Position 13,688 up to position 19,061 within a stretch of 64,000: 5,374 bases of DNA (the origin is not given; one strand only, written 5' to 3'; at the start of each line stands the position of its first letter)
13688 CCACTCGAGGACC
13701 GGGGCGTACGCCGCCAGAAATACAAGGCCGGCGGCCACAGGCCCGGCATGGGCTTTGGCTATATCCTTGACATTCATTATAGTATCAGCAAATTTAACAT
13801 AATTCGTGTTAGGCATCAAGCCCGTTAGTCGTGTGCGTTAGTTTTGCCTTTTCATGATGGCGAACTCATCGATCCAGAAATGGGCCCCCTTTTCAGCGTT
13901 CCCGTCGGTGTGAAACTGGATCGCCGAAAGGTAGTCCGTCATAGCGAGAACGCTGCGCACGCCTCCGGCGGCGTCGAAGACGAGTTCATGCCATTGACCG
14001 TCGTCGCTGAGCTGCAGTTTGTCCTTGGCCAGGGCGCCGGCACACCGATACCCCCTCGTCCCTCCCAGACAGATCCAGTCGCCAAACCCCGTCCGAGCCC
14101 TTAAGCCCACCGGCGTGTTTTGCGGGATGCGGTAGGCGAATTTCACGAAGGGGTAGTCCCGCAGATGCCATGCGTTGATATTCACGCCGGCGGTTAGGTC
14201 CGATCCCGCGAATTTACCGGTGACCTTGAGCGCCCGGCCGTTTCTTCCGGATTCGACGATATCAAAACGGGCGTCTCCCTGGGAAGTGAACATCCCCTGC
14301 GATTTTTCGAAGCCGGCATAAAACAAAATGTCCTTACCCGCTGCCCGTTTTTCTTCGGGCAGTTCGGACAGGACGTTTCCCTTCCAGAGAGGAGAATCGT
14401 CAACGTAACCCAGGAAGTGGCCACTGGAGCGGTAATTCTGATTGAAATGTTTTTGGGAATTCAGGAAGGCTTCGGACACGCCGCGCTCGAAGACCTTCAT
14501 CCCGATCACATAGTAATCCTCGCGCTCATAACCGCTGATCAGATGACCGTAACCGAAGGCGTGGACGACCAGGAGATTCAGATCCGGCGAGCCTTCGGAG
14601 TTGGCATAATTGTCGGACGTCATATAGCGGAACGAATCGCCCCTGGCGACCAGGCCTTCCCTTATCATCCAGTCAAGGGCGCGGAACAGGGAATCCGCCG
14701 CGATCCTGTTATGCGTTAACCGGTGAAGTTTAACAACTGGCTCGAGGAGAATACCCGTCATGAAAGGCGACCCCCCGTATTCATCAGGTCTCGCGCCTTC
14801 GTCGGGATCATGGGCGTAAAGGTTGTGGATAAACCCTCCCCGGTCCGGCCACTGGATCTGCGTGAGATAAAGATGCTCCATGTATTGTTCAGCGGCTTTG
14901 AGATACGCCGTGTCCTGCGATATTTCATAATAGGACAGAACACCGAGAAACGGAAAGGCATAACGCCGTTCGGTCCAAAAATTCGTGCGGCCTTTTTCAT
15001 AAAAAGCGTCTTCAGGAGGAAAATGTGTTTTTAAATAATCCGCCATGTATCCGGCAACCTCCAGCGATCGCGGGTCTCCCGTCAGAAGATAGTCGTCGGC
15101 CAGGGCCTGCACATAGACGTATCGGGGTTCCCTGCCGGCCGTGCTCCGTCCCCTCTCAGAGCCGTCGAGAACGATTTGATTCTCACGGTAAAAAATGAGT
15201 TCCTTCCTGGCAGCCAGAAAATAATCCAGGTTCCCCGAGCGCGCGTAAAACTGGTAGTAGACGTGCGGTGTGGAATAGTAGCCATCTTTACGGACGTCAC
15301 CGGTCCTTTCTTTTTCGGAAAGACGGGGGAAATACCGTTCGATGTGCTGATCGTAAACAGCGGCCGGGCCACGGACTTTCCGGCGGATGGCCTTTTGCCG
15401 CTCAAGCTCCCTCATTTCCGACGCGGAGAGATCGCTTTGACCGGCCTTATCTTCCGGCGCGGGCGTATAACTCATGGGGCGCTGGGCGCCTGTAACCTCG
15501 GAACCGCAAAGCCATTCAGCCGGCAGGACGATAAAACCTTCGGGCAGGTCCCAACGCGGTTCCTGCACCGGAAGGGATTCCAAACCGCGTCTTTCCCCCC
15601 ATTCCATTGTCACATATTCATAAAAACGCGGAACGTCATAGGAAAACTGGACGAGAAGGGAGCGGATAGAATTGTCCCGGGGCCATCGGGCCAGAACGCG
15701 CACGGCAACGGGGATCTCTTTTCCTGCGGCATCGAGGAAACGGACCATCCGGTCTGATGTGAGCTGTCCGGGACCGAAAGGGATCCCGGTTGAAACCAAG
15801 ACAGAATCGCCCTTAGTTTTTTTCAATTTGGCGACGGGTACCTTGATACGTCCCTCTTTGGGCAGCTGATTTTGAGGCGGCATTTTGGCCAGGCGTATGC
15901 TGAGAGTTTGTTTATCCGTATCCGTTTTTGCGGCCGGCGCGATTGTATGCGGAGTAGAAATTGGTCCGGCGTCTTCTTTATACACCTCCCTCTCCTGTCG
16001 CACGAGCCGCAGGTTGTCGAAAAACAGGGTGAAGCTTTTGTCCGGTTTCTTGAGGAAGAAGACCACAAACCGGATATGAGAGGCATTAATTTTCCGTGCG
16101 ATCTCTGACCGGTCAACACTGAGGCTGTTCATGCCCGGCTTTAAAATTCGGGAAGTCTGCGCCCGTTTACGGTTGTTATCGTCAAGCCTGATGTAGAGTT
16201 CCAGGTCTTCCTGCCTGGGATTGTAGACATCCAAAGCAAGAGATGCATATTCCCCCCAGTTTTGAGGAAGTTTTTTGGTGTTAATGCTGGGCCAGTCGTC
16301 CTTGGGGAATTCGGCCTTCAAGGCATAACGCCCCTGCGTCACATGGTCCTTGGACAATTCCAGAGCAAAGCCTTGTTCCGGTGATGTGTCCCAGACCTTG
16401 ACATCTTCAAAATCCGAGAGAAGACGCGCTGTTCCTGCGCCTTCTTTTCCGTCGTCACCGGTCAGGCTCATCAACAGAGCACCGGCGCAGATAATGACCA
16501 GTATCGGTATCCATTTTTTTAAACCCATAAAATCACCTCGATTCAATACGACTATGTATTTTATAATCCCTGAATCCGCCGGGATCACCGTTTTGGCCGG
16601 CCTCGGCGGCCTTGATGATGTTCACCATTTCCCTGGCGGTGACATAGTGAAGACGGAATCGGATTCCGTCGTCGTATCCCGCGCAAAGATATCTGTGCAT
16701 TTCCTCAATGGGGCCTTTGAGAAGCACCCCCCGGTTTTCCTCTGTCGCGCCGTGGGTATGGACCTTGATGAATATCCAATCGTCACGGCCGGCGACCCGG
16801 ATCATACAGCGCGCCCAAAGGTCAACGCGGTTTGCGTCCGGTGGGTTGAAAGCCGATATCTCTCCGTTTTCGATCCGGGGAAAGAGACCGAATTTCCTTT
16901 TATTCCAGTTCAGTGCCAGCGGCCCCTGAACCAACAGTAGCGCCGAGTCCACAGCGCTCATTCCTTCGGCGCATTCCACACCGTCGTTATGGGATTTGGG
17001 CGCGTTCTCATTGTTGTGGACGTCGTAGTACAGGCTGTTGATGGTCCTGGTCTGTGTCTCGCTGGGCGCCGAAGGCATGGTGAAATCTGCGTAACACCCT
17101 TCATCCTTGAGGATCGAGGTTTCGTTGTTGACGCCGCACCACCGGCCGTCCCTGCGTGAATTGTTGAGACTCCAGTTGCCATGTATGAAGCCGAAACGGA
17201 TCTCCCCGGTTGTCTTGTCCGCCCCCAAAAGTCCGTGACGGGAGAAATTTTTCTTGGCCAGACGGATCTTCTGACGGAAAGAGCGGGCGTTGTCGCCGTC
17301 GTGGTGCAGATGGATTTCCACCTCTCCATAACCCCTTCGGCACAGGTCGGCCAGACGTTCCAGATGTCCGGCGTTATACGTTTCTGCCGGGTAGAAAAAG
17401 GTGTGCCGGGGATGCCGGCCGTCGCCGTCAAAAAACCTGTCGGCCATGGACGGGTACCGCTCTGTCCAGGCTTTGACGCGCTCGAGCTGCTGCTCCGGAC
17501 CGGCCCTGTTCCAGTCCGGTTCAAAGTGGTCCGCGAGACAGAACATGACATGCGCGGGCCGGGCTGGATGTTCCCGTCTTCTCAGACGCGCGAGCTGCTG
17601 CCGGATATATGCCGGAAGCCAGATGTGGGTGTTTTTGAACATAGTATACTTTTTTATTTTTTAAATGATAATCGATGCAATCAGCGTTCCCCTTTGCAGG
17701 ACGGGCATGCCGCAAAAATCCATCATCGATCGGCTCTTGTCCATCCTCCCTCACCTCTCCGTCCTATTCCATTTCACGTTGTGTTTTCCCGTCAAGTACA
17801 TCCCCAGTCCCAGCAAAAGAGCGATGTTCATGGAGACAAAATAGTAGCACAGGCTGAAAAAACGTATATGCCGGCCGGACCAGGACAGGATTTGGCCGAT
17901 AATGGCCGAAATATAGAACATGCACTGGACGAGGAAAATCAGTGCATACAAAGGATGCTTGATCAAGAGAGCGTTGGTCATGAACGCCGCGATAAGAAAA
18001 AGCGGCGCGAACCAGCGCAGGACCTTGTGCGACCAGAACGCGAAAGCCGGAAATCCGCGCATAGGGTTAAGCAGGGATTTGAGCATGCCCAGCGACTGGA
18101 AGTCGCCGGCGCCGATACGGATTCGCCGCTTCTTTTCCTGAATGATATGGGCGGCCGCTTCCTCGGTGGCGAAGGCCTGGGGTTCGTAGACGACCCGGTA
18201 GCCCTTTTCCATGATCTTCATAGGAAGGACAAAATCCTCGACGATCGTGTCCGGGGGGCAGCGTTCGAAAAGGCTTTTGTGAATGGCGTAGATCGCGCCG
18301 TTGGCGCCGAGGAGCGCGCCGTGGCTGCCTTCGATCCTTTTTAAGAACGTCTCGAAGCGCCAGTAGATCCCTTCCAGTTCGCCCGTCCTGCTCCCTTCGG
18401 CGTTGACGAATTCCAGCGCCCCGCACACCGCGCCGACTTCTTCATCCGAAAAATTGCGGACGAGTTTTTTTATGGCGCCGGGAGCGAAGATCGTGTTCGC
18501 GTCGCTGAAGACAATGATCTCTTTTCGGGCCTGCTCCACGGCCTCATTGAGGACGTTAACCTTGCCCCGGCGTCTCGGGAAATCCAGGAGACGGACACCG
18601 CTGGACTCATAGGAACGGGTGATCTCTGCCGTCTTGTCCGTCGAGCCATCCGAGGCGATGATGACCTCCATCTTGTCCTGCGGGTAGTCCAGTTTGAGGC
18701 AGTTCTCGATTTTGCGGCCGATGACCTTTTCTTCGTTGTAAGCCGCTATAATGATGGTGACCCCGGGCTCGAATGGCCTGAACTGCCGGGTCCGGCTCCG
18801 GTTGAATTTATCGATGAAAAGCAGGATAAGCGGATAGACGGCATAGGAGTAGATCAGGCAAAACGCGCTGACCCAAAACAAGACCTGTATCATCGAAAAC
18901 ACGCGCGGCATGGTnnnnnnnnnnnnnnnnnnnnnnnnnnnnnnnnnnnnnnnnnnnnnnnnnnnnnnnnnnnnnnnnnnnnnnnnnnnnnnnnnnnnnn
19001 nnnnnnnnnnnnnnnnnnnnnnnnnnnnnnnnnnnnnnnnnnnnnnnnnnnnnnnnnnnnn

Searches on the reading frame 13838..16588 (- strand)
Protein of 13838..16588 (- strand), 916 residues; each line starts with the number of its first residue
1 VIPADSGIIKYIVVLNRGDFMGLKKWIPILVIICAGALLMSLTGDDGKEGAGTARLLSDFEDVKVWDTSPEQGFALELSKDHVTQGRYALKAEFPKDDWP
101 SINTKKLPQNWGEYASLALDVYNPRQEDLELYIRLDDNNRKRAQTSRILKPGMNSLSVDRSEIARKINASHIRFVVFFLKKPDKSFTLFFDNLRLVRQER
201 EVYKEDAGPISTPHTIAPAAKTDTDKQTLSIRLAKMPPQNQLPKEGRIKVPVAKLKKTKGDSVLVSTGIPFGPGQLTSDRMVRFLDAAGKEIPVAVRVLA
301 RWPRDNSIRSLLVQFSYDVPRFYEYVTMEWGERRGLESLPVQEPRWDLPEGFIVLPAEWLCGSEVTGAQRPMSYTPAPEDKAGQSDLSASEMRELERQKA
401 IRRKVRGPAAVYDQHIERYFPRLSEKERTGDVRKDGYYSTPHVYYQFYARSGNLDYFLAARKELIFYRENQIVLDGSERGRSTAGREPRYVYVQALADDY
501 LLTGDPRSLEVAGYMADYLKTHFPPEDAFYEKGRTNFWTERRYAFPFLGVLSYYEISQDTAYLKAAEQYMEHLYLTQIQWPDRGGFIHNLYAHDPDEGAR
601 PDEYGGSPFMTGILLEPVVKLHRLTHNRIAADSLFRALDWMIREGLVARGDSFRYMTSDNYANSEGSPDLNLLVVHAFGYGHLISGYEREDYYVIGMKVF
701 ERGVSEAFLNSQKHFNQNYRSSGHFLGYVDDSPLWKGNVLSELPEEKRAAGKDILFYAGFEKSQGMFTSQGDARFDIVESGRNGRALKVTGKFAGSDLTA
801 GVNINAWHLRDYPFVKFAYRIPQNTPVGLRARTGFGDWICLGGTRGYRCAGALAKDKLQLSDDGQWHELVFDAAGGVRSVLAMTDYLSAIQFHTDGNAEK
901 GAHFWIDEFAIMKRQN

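Call 15: search_protein_families(library=pfam, proteins=[window:13838-16588:-], max_evalue=0.001)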
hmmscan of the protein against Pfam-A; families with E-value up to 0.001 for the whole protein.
window:13838-16588:- (916 aa): 2 families
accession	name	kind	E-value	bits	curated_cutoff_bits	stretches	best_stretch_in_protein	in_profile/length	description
PF19501.5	PcRGLX_1st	-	0.00042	20.5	22.1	1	255-309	8-62/83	PcRGLX-like N-terminal RIFT barrel domain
PF07944.18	Beta-AFase-like_GH127_cat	-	0.00081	18.9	24.9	0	493-574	131-208/376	Beta-L-arabinofuranosidase, GH127 catalytic domain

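Call 61: search_protein_families(library=ncbifam, proteins=[window:13838-16588:-], max_evalue=0.001)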
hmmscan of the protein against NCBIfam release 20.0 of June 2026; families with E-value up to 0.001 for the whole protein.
window:13838-16588:- (916 aa): 0 families

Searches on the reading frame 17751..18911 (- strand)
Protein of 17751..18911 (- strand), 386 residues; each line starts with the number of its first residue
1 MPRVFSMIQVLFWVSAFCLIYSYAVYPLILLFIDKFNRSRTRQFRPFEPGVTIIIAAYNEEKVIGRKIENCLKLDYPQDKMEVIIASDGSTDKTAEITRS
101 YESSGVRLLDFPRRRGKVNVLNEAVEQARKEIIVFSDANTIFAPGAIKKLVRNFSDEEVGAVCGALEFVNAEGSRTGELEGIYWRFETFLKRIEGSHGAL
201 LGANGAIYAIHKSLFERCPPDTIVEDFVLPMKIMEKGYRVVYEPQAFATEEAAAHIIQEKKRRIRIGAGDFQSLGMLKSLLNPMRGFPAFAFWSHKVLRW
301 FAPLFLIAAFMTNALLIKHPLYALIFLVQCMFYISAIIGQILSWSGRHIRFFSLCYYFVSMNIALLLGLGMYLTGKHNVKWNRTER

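Call 15: search_protein_families(library=pfam, proteins=[window:17751-18911:-], max_evalue=0.001)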
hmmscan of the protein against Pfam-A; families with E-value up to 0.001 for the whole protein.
window:17751-18911:- (386 aa): 4 families
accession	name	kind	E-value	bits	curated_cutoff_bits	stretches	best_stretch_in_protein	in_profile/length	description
PF00535.33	Glycos_transf_2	-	1.1e-28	100.7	23.3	1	52-182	1-131/168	Glycosyl transferase family 2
PF13641.12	Glyco_tranf_2_3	-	3.2e-21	76.8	27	1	49-255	1-216/230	Glycosyltransferase like family 2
PF13506.12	Glyco_transf_21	-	1.9e-13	50.7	21.7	1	116-256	17-161/174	Glycosyl transferase family 21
PF13632.12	Glyco_trans_2_3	-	2.9e-10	40.7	27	1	132-328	1-190/198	Glycosyl transferase family group 2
